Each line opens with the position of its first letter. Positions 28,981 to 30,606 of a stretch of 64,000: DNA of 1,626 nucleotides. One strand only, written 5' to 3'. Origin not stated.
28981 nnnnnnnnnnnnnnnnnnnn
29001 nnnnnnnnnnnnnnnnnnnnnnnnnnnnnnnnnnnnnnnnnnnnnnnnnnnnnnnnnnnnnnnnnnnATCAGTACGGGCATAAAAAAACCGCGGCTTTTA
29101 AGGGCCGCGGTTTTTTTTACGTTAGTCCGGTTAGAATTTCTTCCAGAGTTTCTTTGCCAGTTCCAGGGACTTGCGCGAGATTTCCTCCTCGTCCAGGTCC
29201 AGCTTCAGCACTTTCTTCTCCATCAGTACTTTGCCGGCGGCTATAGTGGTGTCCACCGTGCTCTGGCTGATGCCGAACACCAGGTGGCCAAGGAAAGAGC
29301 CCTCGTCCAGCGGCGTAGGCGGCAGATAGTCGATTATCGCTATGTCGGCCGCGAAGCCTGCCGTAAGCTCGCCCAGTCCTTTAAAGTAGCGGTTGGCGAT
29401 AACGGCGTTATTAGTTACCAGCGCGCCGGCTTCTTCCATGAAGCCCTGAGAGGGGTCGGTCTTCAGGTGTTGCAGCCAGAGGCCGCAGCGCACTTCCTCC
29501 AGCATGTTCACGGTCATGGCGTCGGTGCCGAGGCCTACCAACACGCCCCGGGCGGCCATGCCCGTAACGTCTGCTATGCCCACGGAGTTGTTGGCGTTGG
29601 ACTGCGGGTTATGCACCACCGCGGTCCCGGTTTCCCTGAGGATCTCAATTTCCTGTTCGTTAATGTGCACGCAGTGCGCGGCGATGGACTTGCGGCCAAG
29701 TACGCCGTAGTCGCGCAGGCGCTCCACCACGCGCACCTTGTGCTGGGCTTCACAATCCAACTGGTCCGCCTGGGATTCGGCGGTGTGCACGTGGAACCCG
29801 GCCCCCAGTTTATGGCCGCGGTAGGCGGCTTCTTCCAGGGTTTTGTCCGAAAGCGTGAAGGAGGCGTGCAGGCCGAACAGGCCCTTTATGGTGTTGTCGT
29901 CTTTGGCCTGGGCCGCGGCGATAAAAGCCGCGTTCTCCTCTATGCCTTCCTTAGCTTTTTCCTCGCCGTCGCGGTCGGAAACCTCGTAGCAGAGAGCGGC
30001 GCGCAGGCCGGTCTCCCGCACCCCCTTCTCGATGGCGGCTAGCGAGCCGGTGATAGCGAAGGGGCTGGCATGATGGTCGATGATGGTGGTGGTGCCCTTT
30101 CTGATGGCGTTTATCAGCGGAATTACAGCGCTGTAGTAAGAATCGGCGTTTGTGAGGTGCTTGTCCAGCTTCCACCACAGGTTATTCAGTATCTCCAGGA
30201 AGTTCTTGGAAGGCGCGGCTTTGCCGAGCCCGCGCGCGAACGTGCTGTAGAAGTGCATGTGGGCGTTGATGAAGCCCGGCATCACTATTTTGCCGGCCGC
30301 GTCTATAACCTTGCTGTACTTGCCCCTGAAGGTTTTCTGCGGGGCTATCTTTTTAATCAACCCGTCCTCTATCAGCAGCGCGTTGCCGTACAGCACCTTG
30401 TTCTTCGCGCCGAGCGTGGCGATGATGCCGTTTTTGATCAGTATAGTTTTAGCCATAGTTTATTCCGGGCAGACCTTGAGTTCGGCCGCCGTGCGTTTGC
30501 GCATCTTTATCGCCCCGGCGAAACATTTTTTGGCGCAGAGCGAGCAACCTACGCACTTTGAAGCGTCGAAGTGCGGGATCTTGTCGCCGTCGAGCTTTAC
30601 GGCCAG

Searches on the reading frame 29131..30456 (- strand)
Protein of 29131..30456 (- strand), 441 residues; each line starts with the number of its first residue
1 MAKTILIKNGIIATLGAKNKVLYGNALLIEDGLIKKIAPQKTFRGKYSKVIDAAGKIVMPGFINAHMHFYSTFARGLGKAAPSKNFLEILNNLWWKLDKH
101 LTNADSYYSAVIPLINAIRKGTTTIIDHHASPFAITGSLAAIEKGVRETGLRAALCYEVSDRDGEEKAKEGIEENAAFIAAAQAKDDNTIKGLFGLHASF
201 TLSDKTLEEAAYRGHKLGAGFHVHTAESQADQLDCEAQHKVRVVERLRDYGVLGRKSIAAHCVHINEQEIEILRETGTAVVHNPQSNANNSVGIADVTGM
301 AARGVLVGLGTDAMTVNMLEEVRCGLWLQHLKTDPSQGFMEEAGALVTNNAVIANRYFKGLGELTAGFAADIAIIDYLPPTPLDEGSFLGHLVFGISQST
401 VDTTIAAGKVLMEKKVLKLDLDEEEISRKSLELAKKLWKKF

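Call 3: search_protein_families(library=pfam, proteins=[window:29131-30456:-], max_evalue=0.1)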
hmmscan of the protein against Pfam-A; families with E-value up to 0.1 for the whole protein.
window:29131-30456:- (441 aa): 3 families
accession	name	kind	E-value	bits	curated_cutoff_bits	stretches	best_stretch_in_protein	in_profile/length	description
PF01979.26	Amidohydro_1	-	4.2e-46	158.2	25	1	57-410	1-344/345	Amidohydrolase family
PF07969.17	Amidohydro_3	-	1e-13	52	29.7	2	49-74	1-26/472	Amidohydrolase family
PF22643.2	NagA_N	-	0.016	15.8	27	1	19-43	13-37/51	NagA composite domain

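Call 4: search_protein_families(library=ncbifam, proteins=[window:29131-30456:-], max_evalue=0.1)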
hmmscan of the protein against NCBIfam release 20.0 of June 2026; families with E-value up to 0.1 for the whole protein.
window:29131-30456:- (441 aa): 66 families (the best 25 are shown)
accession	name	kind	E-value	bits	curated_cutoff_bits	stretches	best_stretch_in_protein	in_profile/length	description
NF005540.0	PRK07203.1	equivalog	5.2e-158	526.3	444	1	5-441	2-442/444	putative aminohydrolase SsnA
TIGR03314.1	Se_ssnA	subfamily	1.7e-147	491.9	455.5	1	5-441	1-441/441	putative selenium metabolism protein SsnA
NF004701.0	PRK06038.1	equivalog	3.2e-70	237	609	1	3-438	4-427/432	N-ethylammeline chlorohydrolase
NF005557.0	PRK07228.1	equivalog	1.2e-60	205.5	522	1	4-439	2-439/445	5'-deoxyadenosine deaminase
NF006252.0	PRK08393.1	equivalog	4.2e-59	200.7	617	1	4-437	2-423/424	N-ethylammeline chlorohydrolase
NF006055.0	PRK08203.1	equivalog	3.2e-54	184.2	532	1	3-439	5-452/455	8-oxoguanine deaminase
NF006549.0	PRK09045.1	equivalog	2.2e-51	174.9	540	1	5-437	10-439/444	TRZ/ATZ family hydrolase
NF004995.0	PRK06380.1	subfamily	2.5e-48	165.1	567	1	4-418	2-406/418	metal-dependent hydrolase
NF012037.0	PRK15493.1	equivalog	1.2e-42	146.2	779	1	9-426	7-422/435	bifunctional S-methyl-5'-thioadenosine deaminase/S-adenosylhomocysteine deaminase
NF006056.0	PRK08204.1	subfamily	1.3e-39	136.3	391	1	3-435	3-438/449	hypothetical protein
NF005211.0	PRK06687.1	equivalog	3.9e-38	131.3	703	1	16-420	13-418/419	TRZ/ATZ family protein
NF009059.0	PRK12393.1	equivalog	6.8e-37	127.2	543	2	199-438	215-456/460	amidohydrolase family protein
TIGR02967.1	guan_deamin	equivalog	1.8e-29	103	375.4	1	25-377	7-362/401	guanine deaminase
NF006681.0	PRK09229.1-2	equivalog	3e-28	98.7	362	1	20-416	17-429/451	formimidoylglutamate deiminase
NF004801.0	PRK06151.1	subfamily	1.4e-26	93.4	416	1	165-440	182-465/491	chlorohydrolase family protein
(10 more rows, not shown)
